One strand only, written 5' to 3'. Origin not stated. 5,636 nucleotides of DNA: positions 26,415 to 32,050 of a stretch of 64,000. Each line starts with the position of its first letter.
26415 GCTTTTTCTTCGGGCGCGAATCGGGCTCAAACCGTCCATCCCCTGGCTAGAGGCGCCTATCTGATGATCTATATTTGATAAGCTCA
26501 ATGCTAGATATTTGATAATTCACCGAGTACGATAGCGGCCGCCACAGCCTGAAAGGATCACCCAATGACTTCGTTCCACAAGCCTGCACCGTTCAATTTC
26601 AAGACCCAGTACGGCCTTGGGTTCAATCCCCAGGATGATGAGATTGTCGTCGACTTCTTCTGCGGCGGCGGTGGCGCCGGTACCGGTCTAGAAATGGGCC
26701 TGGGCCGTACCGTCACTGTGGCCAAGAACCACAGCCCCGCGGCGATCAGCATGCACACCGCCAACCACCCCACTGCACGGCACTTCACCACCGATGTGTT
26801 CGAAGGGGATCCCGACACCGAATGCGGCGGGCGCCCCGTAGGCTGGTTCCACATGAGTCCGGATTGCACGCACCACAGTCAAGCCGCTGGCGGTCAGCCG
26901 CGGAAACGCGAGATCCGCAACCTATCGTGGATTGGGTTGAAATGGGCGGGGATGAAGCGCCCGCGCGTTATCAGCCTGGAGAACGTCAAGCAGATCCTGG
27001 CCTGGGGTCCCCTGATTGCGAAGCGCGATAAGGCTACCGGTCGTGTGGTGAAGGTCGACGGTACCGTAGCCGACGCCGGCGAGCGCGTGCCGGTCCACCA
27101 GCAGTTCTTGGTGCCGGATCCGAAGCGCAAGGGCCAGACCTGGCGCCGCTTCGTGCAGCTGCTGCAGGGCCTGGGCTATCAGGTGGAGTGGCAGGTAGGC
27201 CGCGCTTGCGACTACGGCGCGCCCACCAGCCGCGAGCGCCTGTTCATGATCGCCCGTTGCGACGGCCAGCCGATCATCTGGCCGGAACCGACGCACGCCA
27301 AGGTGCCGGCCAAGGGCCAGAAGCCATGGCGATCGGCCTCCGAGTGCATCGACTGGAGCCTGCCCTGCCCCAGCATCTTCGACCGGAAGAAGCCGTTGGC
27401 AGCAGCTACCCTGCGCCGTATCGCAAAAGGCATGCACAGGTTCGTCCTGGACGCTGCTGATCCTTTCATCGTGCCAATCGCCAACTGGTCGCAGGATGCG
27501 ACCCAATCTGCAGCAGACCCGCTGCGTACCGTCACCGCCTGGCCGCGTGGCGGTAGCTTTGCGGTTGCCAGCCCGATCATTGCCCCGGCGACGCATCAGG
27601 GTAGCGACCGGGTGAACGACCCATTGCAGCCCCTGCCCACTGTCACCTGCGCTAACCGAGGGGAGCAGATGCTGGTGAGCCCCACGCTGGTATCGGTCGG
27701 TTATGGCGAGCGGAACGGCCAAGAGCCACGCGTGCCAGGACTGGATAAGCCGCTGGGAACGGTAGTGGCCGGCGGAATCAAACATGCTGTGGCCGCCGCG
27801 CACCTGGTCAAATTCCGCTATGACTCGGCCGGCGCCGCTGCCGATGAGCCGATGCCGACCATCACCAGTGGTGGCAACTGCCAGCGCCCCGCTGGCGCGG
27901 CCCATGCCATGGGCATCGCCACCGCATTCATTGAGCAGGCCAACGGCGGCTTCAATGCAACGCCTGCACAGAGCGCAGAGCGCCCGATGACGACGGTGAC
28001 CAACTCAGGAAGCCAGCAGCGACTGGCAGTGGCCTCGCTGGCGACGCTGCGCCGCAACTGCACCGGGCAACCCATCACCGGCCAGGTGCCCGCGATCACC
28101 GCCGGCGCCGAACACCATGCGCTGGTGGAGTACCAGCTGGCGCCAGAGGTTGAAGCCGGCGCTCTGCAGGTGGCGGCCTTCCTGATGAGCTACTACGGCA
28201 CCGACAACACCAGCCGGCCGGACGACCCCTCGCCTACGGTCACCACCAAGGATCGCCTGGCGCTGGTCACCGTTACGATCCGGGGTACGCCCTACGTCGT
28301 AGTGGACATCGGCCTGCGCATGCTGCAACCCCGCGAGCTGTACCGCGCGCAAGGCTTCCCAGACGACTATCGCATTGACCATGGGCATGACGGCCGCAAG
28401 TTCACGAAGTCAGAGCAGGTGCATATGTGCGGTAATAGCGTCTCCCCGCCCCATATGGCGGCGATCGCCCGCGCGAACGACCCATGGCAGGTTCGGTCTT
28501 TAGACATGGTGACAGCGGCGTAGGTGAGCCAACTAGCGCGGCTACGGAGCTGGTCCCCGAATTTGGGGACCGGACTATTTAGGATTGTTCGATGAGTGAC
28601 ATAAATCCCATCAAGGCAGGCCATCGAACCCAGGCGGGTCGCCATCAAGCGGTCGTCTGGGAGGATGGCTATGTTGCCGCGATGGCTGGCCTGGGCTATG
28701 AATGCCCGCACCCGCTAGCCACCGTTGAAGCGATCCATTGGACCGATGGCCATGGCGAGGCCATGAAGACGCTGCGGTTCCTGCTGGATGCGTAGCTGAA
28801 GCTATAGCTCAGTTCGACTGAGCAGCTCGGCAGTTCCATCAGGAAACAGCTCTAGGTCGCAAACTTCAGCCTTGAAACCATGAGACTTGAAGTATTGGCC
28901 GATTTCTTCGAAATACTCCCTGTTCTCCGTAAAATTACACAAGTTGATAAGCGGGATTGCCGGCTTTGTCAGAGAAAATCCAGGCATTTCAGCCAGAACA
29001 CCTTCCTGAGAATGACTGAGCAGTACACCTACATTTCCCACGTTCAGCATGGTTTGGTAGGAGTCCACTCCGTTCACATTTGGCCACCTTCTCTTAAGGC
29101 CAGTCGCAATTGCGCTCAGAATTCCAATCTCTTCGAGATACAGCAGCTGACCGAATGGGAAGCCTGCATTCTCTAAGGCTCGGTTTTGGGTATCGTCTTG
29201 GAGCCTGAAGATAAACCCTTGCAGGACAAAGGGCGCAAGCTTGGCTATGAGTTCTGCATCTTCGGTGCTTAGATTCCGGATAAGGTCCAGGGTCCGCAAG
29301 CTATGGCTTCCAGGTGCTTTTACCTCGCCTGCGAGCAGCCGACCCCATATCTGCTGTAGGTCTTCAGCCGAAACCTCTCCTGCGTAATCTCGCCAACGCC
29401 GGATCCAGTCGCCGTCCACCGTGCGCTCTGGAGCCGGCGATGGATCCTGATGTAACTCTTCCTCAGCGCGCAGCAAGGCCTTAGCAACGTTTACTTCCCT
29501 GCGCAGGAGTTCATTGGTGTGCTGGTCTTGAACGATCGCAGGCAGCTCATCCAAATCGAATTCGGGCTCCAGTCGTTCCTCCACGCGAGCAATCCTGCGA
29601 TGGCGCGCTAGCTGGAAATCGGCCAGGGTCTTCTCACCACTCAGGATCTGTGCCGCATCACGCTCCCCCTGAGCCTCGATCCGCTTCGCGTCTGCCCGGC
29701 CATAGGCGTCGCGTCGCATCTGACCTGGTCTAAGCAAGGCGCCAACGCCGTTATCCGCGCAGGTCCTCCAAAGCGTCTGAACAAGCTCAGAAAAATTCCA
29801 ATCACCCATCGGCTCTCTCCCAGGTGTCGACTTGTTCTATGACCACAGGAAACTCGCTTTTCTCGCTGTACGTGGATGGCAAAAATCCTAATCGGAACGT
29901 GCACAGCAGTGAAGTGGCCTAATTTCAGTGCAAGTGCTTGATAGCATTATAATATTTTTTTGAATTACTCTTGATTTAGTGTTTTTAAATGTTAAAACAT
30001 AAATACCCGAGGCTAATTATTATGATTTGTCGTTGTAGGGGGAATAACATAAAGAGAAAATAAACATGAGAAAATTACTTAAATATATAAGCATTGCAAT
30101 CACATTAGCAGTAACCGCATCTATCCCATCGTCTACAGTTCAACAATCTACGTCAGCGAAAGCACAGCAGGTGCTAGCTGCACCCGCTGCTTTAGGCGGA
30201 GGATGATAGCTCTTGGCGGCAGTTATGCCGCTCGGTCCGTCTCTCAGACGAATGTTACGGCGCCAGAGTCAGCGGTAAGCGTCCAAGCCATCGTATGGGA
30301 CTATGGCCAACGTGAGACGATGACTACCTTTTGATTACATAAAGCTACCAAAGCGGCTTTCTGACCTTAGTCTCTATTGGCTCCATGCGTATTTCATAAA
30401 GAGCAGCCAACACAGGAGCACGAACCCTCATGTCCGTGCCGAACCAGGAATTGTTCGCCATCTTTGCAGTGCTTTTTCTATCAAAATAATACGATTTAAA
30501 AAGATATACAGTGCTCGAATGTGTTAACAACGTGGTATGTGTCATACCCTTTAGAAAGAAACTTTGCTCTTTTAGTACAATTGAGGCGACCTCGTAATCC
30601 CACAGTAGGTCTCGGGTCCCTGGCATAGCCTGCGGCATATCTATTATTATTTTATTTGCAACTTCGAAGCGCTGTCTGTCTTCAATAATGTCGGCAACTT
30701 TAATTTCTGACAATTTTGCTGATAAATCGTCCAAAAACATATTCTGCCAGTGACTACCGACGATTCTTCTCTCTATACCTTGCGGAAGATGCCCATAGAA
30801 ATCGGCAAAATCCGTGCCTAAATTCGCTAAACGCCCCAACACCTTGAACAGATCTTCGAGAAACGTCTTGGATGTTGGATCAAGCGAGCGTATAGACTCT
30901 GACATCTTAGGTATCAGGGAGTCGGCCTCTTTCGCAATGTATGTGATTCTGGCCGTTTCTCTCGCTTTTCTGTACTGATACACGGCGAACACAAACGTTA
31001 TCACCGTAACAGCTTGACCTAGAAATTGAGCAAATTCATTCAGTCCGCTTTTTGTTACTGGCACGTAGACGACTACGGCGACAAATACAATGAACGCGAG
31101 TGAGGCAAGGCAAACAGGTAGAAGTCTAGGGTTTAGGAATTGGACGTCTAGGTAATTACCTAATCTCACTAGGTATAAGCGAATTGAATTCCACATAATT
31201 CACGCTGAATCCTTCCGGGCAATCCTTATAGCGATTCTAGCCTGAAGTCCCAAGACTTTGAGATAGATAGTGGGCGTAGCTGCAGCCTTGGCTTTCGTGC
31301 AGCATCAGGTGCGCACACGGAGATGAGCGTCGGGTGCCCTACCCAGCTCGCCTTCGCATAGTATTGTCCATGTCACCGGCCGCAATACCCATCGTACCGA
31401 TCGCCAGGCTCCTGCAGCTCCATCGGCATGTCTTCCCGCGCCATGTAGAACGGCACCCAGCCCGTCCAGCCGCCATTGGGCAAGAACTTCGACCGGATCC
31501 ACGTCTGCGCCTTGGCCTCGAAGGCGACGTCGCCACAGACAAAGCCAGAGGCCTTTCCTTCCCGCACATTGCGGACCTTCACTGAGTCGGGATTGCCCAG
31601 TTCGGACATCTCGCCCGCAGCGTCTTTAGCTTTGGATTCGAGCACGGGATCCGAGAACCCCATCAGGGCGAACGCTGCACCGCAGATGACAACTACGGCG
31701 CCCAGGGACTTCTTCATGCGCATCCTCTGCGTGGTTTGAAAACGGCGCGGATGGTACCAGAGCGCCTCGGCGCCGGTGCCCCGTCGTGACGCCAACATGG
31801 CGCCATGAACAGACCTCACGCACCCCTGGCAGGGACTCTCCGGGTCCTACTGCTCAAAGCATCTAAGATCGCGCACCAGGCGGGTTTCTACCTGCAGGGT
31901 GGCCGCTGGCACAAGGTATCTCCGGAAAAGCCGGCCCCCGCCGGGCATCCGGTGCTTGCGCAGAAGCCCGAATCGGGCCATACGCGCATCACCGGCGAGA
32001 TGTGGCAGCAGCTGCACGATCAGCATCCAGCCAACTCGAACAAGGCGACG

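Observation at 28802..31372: Low-GC island with two unknown minus-strand genes and an extremely AT-rich spacer, a candidate novel defence/exclusion module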

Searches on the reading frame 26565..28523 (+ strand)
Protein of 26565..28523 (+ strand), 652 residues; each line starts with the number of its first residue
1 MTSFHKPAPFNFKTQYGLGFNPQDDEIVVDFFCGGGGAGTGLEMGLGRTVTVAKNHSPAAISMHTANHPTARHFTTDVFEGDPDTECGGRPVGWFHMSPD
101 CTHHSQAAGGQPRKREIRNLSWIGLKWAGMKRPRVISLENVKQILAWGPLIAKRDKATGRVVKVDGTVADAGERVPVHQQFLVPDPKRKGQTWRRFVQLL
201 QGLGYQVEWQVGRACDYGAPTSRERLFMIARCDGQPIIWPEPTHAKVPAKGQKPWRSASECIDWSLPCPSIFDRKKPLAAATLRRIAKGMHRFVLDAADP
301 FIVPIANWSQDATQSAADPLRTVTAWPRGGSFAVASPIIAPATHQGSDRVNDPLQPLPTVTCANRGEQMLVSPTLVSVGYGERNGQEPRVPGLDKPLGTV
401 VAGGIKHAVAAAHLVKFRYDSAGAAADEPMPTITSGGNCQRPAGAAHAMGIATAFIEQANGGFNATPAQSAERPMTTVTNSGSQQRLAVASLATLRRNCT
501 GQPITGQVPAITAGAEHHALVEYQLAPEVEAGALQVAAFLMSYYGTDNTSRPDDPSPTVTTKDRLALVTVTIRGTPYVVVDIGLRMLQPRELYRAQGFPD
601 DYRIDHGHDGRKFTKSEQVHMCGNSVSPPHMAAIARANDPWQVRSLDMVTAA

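Call 3: search_protein_families(library=pfam, proteins=[window:26565-28523:+], max_evalue=1)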
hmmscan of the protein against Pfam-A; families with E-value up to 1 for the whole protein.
window:26565-28523:+ (652 aa): 1 family
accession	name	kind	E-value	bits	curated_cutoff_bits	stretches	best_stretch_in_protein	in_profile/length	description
PF00145.23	DNA_methylase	-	5e-26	92.3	22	3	187-235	117-165/324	C-5 cytosine-specific DNA methylase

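Call 4: search_protein_families(library=padloc, proteins=[window:26565-28523:+], max_evalue=1)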
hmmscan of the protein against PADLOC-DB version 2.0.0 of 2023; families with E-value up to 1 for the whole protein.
window:26565-28523:+ (652 aa): 40 families (the best 25 are shown)
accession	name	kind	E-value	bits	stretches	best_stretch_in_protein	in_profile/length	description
PDLC03378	MTase_II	-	1.7e-31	107.8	2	28-267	5-199/344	Type II methyltransferase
PDLC02654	DrmMII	-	2.9e-28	97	3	508-636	200-316/322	DrmMII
PDLC03234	MTase_II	-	1.1e-27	95.3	3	189-247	132-190/375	Type II methyltransferase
PDLC03272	MTase_II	-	2.6e-22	77.6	2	130-246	174-254/407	Type II methyltransferase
PDLC00033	DruM2|DruM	-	1.3e-21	75.3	2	23-260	19-223/368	DNA cytosine methylase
PDLC03326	MTase_II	-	3.6e-19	67.2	3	189-263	131-212/412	Type II methyltransferase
PDLC00026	DruM2|DruM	-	4e-16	57.5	2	26-252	5-189/336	DNA cytosine methylase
PDLC02650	DrmMII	-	5.3e-16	56.5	2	195-249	206-262/435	DrmMII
PDLC03307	MTase_II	-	2.7e-12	44.6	1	29-246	4-206/382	Type II methyltransferase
PDLC00027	DruM2|DruM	-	1.1e-10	39.5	2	190-251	130-193/361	DNA cytosine methylase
PDLC03329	MTase_II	-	1.9e-10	38.5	2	187-231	138-182/407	Type II methyltransferase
PDLC02648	DrmMII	-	2.5e-09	34.5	1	188-247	175-246/468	DrmMII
PDLC03237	MTase_II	-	2.9e-09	33.4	2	189-233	924-970/1036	Type II methyltransferase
PDLC00031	DruM2|DruM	-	3.6e-09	34.2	1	190-263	130-207/361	DNA cytosine methylase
PDLC03731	oMTase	-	2.8e-08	31.2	2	187-230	130-173/326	orphan methyltransferase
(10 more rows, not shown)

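Call 5: search_protein_families(library=phrogs, proteins=[window:26565-28523:+], max_evalue=1)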
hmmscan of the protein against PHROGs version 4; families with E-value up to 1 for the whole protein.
window:26565-28523:+ (652 aa): 13 families
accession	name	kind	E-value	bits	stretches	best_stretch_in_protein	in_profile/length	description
phrog_23072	-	other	7e-103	346.2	2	358-644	93-393/400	DNA methyltransferase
phrog_116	-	other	3.4e-102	344.1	1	6-645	188-496/779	DNA methyltransferase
phrog_29443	-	unknown function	1e-38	134.1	1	26-155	3-132/273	-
phrog_363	-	other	1.3e-36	127.4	1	26-241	54-224/327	DNA methyltransferase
phrog_13621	-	unknown function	2.2e-33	115.7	1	556-644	26-114/121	-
phrog_5999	-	other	1.9e-28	99.6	1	27-116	4-93/109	DNA methyltransferase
phrog_32758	-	other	0.00014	22.7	1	200-233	12-45/154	DNA methyltransferase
phrog_16427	-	other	0.00016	22.5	1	578-637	109-167/235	DNA methyltransferase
phrog_26324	-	other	0.0037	18.3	1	574-636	137-201/210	DNA methyltransferase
phrog_16528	-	other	0.0038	17.8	1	573-627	159-206/236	DNA methyltransferase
phrog_36001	-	unknown function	0.0041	16.3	1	29-84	21-75/715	-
phrog_8411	-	unknown function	0.1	13.3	1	581-602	165-186/206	-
phrog_26517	-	unknown function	0.1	12.9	1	24-54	20-50/281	-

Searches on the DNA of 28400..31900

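Call 93: search_rna_families(source=window, start=28400, end=31900, threshold=evalue, max_evalue=1)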
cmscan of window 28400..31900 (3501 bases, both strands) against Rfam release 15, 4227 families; matches with E-value up to 1: 0.
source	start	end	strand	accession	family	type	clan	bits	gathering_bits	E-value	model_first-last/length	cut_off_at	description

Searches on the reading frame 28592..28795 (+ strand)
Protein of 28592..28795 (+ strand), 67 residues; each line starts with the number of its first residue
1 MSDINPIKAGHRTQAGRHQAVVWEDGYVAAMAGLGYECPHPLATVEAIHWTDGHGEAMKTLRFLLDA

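Call 3: search_protein_families(library=pfam, proteins=[window:28592-28795:+], max_evalue=1)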
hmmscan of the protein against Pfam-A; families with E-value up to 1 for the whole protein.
window:28592-28795:+ (67 aa): 1 family
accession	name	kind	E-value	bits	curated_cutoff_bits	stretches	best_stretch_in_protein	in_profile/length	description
PF04957.18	RMF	-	0.059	13.9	27.9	1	24-58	14-49/53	Ribosome modulation factor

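Call 5: search_protein_families(library=phrogs, proteins=[window:28592-28795:+], max_evalue=1)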
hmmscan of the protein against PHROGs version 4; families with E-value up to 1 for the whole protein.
window:28592-28795:+ (67 aa): 1 family
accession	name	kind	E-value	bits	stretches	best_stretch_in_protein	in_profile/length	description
phrog_21282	-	unknown function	0.42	11.3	1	48-56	15-23/25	-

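Call 47: search_protein_families(library=ncbifam, proteins=[window:28592-28792:+], max_evalue=1)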
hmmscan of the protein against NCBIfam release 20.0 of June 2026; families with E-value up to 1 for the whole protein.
seq(67 aa): 0 families
